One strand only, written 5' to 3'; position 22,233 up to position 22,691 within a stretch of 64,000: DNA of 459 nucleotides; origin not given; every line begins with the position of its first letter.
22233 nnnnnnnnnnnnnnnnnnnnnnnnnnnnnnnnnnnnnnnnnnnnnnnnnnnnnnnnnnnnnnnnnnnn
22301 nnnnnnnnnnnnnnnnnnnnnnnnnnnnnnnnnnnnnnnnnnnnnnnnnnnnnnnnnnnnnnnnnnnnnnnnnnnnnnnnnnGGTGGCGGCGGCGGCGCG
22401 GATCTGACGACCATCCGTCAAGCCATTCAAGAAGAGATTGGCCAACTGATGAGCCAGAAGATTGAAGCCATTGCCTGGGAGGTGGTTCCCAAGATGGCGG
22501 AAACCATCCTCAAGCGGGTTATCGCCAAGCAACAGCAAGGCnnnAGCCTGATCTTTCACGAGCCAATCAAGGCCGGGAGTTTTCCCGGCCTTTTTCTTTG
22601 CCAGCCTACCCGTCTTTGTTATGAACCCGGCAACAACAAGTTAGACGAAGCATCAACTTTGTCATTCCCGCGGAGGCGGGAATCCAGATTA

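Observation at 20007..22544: Response regulator with 39-bp x ~10.8 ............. repeat, scattered DPF(A/G) motifs and poly-acidic tail (RomR-like layout)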

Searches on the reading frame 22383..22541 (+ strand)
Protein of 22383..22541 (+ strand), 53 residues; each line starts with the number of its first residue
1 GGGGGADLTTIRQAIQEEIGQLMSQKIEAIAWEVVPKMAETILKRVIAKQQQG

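Call 22: find_homologous_proteins(query=A1, max_evalue=0.001)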
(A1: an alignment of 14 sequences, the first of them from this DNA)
Query A1 (14 sequences) (53 aa, profile of the alignment): 1666 proteins with E <= 0.001 among 2746 candidates; the best 120 are listed.
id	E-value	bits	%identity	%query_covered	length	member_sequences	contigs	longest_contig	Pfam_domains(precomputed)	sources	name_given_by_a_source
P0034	2.5e-19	87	41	79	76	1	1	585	-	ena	-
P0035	3.6e-19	86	52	57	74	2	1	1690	-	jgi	jgi:hypothetical protein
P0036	5.4e-19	86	52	57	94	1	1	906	-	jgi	jgi:hypothetical protein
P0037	1.0e-18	85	41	83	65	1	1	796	-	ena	-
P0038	1.3e-18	84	38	87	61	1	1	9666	-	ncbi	ncbi:MAG: hypothetical protein NVSMB68_00160 [Thermoanaerobaculia bacterium]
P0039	1.5e-18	84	47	62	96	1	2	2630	-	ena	-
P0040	1.5e-18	84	48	75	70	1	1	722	-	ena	-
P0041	1.7e-18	84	48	57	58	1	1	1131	-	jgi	jgi:hypothetical protein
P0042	3.1e-18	83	43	83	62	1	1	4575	-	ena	-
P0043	3.1e-18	83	43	89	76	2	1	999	-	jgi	jgi:hypothetical protein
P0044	3.4e-18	83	40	81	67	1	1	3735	-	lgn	-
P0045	3.6e-18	83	52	57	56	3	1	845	-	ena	-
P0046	4.0e-18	83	48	57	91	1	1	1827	-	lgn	-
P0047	4.8e-18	83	41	83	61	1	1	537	-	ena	-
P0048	4.8e-18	83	45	57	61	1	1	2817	-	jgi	jgi:hypothetical protein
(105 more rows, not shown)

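Call 28: find_related_loci(query=A1, collection=genome_contigs, flank=10000)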
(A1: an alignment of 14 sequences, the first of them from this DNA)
Query A1 (53 aa) in genome_contigs; peptide patterns used: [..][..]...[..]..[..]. (x = any residue, [..] = any of these).
600 stretches matched a pattern (row limit reached: there are more); 251 encode a relative of the query (tblastn E <= 1e-3); the best 80 are kept; 80 distinct loci.
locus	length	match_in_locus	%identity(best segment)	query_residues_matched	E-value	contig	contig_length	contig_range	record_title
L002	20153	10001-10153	39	3-53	6e-8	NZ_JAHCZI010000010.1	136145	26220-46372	Geobacter hydrogenophilus strain DSM 13691 NODE_10_length_136145_cov_234.969883, whole genome shotgun sequence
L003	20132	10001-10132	36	9-52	6e-7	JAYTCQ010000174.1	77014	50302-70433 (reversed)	MAG: Blastocatellia bacterium isolate GFS_1591 GFS_1591_173, whole genome shotgun sequence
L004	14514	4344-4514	40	4-49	5e-7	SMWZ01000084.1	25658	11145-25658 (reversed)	MAG: Deltaproteobacteria bacterium isolate CR02bin3 k141_578718, whole genome shotgun sequence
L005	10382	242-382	40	4-50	6e-7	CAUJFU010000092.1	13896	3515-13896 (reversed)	MAG: Myxococcota bacterium isolate KLAP109 genome assembly, contig: KLAP109_427382, whole genome shotgun sequence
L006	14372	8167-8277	49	6-49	1e-6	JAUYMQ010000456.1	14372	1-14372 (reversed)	MAG: Deltaproteobacteria bacterium isolate C24_metabat.bin.90 C24_k141_1090539, whole genome shotgun sequence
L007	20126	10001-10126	40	11-52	1e-6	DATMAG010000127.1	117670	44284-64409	MAG TPA_asm: Blastocatellia bacterium isolate SMAG_U13319 k141_37289, whole genome shotgun sequence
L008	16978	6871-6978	44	14-49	1e-6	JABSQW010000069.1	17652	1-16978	MAG: Myxococcales bacterium isolate DT_70 DT-Myxococcota-2_scaffold_69, whole genome shotgun sequence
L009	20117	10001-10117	36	11-49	1e-6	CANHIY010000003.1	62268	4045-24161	MAG: Bacteriovoracaceae bacterium isolate RE-26jul17-105 genome assembly, contig: RE-26jul17-C446, whole genome shotgun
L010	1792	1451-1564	42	10-47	1e-6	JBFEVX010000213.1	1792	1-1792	MAG: Bacteriovoracaceae bacterium isolate Mix_mud08.2021.06.43 k141_1143962_length_1792_cov_8.0000, whole genome shotgun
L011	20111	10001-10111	49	17-53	2e-6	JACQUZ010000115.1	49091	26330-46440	MAG: Deltaproteobacteria bacterium isolate NC_groundwater_1450_Ag_S-0.65um_64_25 S_p65_S5_coassembly_k141_3678093, whole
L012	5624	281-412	36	9-52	3e-6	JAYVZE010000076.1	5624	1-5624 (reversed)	MAG: Blastocatellia bacterium isolate GL88_UP_metabat_53 GL88_UP_metabat_53_75, whole genome shotgun sequence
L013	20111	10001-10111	46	15-51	3e-6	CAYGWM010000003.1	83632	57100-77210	MAG TPA_asm: uncultured Spirochaetales bacterium isolate ERP119294_co1_322 genome assembly, contig: NODE_267_length_8363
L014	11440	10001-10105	49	19-53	3e-6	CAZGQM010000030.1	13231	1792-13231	MAG TPA_asm: uncultured Geoanaerobacter sp. isolate SRP302447_co2_673 genome assembly, contig: NODE_13068_length_13231_c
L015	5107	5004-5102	52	19-51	3e-6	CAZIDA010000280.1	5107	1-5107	MAG TPA_asm: uncultured Acidobacteriota bacterium isolate SRP271791_co2_76 genome assembly, contig: NODE_5014_length_510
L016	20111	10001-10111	43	15-51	3e-6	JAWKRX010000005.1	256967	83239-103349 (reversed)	MAG: Myxococcota bacterium isolate BC2.74 BC2.74.fa-5, whole genome shotgun sequence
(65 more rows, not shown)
